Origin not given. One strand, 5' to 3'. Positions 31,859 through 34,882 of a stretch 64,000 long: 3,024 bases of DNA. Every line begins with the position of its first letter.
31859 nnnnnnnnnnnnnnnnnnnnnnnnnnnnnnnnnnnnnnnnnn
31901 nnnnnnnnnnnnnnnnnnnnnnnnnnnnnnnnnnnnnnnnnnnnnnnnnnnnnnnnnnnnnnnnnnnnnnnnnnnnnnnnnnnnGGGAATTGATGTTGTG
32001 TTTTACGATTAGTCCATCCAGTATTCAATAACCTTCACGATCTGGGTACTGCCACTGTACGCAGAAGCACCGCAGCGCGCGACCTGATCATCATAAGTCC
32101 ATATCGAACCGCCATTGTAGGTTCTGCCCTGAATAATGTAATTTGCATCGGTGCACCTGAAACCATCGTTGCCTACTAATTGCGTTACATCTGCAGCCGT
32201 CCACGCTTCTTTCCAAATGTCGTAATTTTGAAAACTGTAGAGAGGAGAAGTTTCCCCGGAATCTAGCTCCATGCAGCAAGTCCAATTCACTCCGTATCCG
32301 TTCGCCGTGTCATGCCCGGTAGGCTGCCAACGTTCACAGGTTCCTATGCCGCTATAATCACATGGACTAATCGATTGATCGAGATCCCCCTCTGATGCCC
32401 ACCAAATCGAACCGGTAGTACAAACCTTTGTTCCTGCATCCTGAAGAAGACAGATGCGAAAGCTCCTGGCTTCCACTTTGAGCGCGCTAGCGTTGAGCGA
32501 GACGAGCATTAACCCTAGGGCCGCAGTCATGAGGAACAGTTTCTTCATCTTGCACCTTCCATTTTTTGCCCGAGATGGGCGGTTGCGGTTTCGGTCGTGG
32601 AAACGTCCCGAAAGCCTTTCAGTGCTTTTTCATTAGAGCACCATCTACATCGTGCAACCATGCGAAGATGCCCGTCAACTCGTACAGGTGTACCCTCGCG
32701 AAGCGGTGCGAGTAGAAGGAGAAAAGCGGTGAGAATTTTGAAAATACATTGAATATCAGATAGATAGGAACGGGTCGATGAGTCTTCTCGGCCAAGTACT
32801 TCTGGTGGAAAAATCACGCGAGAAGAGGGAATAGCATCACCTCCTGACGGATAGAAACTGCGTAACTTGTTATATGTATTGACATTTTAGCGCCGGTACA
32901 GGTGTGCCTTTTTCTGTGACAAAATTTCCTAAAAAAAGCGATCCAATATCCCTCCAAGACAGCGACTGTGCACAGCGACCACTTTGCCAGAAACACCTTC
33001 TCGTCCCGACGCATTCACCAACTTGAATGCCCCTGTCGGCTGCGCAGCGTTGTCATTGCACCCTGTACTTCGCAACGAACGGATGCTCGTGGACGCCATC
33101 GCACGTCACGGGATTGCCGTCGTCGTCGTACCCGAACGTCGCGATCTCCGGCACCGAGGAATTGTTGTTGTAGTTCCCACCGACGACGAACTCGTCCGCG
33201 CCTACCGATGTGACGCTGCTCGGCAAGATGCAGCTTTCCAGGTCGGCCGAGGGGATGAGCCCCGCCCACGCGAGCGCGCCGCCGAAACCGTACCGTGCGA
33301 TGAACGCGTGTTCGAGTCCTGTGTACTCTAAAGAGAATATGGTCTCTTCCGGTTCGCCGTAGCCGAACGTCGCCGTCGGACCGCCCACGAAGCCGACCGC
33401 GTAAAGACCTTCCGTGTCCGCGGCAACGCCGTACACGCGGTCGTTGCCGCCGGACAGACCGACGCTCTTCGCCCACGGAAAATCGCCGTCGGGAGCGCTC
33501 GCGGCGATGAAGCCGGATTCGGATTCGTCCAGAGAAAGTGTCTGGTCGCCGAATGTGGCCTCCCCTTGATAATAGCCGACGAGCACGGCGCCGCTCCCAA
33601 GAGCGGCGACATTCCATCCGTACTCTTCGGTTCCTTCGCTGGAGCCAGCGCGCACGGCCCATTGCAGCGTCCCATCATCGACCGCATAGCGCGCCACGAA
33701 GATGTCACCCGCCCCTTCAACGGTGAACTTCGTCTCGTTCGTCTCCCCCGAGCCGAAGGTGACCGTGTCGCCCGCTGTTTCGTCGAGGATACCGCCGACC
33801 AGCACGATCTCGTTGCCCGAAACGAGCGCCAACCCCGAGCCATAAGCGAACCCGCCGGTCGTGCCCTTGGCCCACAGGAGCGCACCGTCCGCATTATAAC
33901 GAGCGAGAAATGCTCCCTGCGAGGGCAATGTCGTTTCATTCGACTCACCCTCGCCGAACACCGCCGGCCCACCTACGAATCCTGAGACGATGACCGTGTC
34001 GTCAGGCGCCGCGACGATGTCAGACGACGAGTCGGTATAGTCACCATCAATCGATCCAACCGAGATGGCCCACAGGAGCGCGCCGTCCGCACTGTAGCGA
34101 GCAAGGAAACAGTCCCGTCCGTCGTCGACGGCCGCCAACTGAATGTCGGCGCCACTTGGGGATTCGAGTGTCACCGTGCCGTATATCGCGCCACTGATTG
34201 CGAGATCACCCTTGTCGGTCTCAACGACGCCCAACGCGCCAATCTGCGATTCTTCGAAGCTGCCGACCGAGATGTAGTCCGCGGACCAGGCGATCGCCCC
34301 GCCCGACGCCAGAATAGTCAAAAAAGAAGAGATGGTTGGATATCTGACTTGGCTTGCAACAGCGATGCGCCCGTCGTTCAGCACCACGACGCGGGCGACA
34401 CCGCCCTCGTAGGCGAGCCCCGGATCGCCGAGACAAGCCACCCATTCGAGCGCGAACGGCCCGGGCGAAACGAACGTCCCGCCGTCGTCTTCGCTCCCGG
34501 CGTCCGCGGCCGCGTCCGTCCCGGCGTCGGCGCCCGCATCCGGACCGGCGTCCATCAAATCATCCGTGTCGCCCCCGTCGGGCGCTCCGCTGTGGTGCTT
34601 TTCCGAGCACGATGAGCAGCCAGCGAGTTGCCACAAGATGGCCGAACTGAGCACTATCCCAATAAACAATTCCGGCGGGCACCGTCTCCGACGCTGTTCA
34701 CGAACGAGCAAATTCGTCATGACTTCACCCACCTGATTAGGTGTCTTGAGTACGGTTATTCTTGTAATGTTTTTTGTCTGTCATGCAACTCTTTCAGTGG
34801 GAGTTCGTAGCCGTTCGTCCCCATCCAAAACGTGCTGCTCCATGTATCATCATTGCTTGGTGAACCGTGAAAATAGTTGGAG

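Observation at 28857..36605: Recurring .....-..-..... inverted-repeat motif upstream of the secreted-protein genes and the LuxR-type response regulator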

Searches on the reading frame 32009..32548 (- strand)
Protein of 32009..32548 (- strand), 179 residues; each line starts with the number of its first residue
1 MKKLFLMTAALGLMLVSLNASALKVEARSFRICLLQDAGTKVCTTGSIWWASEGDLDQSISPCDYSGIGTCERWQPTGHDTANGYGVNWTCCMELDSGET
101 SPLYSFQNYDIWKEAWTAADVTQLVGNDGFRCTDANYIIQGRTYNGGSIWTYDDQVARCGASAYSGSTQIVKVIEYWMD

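Call 9: search_protein_families(library=pfam, proteins=[window:32009-32548:-], max_evalue=0.01)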
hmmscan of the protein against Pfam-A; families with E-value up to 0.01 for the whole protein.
window:32009-32548:- (179 aa): 0 families

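Call 79: search_protein_families(library=ncbifam, proteins=[window:32009-32548:-], max_evalue=0.001)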
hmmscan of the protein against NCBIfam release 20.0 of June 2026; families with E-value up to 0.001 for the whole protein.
window:32009-32548:- (179 aa): 0 families

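Call 84: predict_structure(alignment_id=A4)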
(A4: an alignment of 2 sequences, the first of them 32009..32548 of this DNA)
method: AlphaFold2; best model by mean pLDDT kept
length: 179 residues; sequences in the alignment: 2
mean_pLDDT: 34.9   pTM: 0.25
mean pLDDT of the five models: 34.9, 33.8, 32.8, 27.3, 27.1
residues with pLDDT >= 90: 0; 70-90: 0; 50-70: 3; < 50: 176
segments of 3 or more residues with pLDDT < 50: 1-4, 11-179
pLDDT, mean of each block of 10 residues (from residue 1): 48 44 33 37 36 30 29 31 36 33 36 42 41 30 25 30 31 36
secondary structure, 60 per line:
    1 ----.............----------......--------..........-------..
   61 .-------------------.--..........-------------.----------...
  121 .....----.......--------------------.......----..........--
elements in order: H5-17 E28-33 E42-51 E59-61 E84-93 H118-125 E130-136 E157-163 E168-177
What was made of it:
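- Tried and rejected: The prediction was unusable (pLDDT 35, call 84).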

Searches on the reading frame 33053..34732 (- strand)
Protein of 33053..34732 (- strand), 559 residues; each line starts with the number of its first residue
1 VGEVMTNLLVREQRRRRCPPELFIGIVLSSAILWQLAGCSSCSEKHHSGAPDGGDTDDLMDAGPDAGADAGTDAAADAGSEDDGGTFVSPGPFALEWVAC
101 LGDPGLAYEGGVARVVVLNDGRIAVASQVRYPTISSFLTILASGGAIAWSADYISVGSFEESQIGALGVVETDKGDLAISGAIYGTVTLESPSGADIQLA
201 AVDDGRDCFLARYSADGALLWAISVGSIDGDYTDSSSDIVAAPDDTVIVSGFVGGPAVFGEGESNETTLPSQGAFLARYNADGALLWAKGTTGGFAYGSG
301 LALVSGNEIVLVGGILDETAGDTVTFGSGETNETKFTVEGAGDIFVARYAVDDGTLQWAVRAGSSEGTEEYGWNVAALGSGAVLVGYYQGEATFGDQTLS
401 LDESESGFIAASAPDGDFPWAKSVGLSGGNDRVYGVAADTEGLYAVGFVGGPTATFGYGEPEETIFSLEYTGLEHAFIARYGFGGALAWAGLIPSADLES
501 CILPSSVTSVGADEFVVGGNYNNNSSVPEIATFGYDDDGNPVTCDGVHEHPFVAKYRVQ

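Call 9: search_protein_families(library=pfam, proteins=[window:33053-34732:-], max_evalue=0.01)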
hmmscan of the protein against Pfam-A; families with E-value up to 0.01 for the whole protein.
window:33053-34732:- (559 aa): 1 family
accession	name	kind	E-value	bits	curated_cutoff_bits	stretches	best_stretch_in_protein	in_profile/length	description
PF17164.10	DUF5122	-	0.0024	18.5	27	0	271-285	18-32/36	Domain of unknown function (DUF5122) beta-propeller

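Call 79: search_protein_families(library=ncbifam, proteins=[window:33053-34732:-], max_evalue=0.001)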
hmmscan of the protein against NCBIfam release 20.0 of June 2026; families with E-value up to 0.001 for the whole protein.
window:33053-34732:- (559 aa): 2 families
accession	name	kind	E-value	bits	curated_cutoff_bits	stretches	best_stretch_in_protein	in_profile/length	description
NF047494.1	Lepto_SBBP_lipo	equivalog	3.2e-10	39.3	400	1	202-442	156-377/466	SBBP repeat beta-propeller lipoprotein, LipL53 family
TIGR02608.1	delta_60_rpt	domain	0.00016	21.5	76.5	0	269-285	24-40/55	delta-60 repeat domain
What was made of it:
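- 33053..36095 (-): Cassette 2 operon: p207 (start probably the ATG at 36095, signal peptide), p211 (35391->34756) and p559, a beta-propeller lipoprotein-like protein (34732->33053). NCBIfam SBBP-repeat lipoprotein, E 3e-10, below the cutoff (call 79).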
